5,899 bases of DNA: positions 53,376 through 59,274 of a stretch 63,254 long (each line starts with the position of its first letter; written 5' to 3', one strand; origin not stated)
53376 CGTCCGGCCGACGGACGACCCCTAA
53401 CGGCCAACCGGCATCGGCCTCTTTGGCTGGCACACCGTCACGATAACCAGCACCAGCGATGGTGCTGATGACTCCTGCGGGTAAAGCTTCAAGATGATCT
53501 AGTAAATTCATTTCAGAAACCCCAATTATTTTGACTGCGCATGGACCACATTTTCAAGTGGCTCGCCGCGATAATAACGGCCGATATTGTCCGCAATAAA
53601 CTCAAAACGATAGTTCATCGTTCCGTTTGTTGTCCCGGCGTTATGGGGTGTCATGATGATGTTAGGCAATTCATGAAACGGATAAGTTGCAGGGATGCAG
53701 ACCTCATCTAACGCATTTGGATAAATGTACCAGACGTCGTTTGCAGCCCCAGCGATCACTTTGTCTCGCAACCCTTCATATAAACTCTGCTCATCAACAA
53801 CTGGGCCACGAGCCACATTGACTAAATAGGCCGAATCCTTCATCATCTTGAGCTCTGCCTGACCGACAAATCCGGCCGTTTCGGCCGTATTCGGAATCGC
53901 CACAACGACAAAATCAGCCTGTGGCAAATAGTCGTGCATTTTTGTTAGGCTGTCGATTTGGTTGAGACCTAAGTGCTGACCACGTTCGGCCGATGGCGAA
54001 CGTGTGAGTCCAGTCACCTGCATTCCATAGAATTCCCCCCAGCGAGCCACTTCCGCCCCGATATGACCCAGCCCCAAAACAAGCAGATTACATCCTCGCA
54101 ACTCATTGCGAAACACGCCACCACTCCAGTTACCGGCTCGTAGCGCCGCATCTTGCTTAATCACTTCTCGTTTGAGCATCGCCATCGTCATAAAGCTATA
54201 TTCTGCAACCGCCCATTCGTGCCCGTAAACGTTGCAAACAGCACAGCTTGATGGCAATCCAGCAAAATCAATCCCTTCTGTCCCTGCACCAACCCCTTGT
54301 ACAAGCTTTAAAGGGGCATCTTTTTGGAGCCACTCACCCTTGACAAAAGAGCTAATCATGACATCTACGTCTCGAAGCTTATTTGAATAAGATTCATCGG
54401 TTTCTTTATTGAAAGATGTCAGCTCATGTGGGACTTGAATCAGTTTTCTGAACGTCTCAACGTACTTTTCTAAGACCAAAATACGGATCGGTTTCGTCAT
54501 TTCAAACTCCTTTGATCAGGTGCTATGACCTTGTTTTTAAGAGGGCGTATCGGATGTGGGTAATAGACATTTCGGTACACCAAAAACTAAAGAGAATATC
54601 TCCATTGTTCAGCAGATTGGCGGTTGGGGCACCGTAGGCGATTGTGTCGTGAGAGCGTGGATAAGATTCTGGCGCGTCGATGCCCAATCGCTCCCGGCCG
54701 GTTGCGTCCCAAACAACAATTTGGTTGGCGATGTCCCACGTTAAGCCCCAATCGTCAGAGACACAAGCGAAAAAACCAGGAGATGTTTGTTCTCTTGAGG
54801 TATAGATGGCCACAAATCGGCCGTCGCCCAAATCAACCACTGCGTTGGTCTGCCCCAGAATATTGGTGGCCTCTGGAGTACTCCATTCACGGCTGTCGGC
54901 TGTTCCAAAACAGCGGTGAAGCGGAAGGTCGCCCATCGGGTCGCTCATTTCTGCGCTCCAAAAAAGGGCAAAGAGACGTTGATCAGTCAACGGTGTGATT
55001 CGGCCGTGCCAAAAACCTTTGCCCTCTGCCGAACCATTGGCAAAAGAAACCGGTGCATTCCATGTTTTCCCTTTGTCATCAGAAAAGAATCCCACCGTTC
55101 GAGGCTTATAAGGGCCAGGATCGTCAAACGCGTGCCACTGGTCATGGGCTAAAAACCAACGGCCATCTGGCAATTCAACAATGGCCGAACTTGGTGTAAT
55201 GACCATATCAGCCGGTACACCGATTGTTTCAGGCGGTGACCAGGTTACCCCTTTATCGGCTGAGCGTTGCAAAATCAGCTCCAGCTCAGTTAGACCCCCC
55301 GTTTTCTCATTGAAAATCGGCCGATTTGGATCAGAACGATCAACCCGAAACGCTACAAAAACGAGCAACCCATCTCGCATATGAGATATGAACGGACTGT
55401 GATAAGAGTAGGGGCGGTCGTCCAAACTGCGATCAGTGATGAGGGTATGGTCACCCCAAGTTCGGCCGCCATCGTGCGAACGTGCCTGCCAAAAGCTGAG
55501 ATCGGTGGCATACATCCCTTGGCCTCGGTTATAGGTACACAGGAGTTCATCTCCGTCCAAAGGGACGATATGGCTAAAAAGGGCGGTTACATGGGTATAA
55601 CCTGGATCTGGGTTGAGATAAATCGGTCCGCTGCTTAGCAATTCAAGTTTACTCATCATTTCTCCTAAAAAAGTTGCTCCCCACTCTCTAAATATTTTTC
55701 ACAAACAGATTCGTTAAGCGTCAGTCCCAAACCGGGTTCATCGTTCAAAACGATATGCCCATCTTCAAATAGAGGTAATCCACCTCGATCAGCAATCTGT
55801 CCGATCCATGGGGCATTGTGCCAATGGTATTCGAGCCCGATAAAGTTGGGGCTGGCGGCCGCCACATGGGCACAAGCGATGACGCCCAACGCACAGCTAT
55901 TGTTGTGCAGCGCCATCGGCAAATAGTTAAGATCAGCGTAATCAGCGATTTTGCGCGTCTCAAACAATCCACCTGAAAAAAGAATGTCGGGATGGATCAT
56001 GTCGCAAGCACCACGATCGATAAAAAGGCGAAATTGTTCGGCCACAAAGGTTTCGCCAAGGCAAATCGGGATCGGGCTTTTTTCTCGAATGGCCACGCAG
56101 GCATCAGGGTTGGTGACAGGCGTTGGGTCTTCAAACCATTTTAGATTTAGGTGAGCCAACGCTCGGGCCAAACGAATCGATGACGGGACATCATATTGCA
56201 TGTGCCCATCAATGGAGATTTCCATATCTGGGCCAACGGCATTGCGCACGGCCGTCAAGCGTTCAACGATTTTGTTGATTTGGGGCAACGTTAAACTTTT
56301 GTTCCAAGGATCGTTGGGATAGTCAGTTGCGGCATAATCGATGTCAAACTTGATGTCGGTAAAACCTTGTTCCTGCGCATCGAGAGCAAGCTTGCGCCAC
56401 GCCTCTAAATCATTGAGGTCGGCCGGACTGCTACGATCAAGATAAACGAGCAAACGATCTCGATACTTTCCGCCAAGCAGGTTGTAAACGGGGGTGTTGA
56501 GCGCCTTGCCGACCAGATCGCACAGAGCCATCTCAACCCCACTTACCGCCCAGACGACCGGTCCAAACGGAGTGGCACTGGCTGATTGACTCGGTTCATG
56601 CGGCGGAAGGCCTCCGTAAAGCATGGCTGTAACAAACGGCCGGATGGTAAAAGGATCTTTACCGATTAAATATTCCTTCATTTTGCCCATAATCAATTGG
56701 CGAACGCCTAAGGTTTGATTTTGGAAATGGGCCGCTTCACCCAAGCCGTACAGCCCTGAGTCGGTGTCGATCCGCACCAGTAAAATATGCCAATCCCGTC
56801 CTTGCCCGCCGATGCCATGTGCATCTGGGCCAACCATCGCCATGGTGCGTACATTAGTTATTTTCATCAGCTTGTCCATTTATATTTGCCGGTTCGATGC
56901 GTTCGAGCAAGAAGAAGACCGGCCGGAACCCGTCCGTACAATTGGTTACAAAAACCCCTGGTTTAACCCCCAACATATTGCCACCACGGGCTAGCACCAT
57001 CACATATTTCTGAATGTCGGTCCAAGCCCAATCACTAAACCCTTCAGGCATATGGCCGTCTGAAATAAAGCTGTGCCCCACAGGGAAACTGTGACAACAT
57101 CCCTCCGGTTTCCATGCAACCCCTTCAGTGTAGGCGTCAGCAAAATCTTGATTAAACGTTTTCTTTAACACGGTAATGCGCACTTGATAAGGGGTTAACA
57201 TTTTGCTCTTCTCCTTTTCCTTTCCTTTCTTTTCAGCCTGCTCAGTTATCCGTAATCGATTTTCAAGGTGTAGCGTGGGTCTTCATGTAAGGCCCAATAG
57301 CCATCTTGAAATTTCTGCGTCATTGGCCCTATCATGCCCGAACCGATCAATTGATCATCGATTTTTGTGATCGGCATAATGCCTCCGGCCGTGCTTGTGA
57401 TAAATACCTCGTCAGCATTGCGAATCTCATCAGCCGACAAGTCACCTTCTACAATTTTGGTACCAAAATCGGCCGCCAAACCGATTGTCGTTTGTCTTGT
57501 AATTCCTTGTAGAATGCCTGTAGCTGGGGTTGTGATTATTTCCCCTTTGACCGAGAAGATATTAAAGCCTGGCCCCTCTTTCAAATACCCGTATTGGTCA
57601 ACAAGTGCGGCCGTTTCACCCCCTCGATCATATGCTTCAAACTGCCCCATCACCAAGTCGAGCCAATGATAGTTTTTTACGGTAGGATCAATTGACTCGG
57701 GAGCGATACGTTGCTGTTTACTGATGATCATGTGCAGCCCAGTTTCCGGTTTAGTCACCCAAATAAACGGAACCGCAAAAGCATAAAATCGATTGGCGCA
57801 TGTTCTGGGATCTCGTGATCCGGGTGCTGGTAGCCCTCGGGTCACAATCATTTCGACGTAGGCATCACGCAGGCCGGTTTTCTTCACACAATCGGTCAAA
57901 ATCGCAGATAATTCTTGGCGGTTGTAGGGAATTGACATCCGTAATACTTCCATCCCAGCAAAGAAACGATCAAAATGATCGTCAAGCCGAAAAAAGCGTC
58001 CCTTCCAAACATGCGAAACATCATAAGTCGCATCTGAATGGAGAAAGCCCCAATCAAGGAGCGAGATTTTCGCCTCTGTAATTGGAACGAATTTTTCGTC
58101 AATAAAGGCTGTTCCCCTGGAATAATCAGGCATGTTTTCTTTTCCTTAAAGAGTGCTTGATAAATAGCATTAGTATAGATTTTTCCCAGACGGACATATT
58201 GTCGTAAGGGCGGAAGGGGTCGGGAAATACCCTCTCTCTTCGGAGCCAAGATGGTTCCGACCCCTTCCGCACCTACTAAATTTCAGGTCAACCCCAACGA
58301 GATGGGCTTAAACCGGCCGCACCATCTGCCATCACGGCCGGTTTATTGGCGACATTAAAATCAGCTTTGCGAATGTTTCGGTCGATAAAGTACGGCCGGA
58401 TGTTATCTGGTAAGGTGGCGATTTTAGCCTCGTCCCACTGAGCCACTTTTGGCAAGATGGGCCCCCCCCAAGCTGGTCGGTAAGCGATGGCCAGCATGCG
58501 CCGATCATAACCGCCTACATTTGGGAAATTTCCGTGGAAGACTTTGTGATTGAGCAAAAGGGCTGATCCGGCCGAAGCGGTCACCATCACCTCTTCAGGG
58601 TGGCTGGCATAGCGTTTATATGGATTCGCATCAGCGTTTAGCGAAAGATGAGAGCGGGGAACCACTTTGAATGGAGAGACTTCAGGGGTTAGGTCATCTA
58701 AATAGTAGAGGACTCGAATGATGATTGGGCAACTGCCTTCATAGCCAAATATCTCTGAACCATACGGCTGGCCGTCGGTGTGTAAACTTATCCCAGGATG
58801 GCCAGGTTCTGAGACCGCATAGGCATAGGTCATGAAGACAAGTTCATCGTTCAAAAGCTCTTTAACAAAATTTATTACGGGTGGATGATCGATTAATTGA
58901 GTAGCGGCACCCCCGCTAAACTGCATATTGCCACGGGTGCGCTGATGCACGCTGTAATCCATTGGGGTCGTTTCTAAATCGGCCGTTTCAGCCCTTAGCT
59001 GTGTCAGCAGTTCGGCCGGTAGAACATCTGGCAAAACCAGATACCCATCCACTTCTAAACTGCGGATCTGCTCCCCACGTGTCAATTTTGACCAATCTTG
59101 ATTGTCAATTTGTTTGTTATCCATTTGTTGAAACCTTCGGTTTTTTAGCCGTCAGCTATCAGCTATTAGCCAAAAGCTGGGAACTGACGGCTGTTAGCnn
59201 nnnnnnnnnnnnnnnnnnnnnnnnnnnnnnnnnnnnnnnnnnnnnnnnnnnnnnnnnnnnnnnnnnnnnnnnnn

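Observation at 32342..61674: Inverted copies of a 105-125 nt repeat exactly bracket a 29-kb run of 26 same-strand catabolic genes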

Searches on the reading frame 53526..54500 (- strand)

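Call 7: search_protein_families(library=pfam, proteins=[window:53526-54500:-])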
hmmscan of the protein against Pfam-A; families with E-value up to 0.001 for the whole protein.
window:53526-54500:- (324 aa): 2 families
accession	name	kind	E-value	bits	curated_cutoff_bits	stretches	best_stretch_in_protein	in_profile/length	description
PF02826.25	2-Hacid_dh_C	-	1.2e-42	145.7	25.1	1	104-288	2-178/178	D-isomer specific 2-hydroxyacid dehydrogenase, NAD binding domain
PF00389.36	2-Hacid_dh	-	1.3e-07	31.8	24.6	1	8-319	2-133/134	D-isomer specific 2-hydroxyacid dehydrogenase, catalytic domain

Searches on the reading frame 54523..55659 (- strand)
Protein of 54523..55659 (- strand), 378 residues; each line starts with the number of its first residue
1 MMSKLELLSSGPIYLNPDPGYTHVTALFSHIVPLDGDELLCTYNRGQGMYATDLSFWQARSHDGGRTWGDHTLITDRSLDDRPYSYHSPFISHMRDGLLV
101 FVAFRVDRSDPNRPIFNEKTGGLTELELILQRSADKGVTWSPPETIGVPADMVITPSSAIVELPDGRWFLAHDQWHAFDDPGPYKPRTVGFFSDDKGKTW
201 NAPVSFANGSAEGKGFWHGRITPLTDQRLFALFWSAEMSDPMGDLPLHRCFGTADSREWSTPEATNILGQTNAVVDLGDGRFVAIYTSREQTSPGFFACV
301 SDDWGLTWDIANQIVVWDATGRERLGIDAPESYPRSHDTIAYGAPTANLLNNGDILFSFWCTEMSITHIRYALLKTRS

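Call 7: search_protein_families(library=pfam, proteins=[window:54523-55659:-])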
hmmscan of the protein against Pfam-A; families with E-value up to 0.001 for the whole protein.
window:54523-55659:- (378 aa): 2 families
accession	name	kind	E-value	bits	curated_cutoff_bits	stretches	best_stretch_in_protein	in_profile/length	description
PF13088.12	BNR_2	-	4.1e-15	56.3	31.4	1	38-309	2-249/277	BNR repeat-like domain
PF02012.26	BNR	-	6.3e-06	25.9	27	0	191-201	1-11/12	BNR/Asp-box repeat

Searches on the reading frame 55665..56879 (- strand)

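Call 7: search_protein_families(library=pfam, proteins=[window:55665-56879:-])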
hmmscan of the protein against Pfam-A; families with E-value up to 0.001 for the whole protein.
window:55665-56879:- (404 aa): 2 families
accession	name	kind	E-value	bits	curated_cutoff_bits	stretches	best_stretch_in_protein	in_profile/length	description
PF13378.12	MR_MLE_C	-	9e-51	173.1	29.4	1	163-391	4-218/219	Enolase C-terminal domain-like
PF02746.21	MR_MLE_N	-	4.5e-13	49.9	22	1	32-136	28-117/117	Mandelate racemase / muconate lactonizing enzyme, N-terminal domain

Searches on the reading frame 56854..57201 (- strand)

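Call 7: search_protein_families(library=pfam, proteins=[window:56854-57201:-])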
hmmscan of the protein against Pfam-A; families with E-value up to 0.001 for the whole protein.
window:56854-57201:- (115 aa): 0 families

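Call 29: search_protein_families(library=ncbifam, proteins=[window:56854-57201:-], max_evalue=0.01)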
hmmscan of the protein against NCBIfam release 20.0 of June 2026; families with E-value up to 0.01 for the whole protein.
window:56854-57201:- (115 aa): 1 family
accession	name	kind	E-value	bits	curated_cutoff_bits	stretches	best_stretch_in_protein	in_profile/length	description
TIGR04076.1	TIGR04076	subfamily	1.6e-16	60.6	33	1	5-103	2-90/91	TIGR04076 family protein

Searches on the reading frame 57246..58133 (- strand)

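Call 7: search_protein_families(library=pfam, proteins=[window:57246-58133:-])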
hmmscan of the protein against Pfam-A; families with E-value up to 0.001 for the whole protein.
window:57246-58133:- (295 aa): 1 family
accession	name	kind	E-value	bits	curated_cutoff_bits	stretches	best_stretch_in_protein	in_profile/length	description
PF01063.24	Aminotran_4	-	3.5e-46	158.3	28.5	1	37-258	3-223/223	Amino-transferase class IV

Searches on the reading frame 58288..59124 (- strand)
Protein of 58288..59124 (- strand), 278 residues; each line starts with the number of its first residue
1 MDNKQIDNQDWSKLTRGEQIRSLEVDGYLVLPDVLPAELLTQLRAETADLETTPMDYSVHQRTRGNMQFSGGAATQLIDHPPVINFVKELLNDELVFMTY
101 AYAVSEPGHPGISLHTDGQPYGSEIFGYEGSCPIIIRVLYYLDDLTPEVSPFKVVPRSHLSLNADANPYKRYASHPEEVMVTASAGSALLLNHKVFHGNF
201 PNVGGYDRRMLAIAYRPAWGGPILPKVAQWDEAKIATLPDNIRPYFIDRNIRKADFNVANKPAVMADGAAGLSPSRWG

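Call 7: search_protein_families(library=pfam, proteins=[window:58288-59124:-])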
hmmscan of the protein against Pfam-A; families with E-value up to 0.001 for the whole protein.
window:58288-59124:- (278 aa): 1 family
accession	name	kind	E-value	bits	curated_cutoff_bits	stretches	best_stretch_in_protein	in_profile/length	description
PF05721.19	PhyH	-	1.6e-14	55.2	22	1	24-210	2-213/213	Phytanoyl-CoA dioxygenase (PhyH)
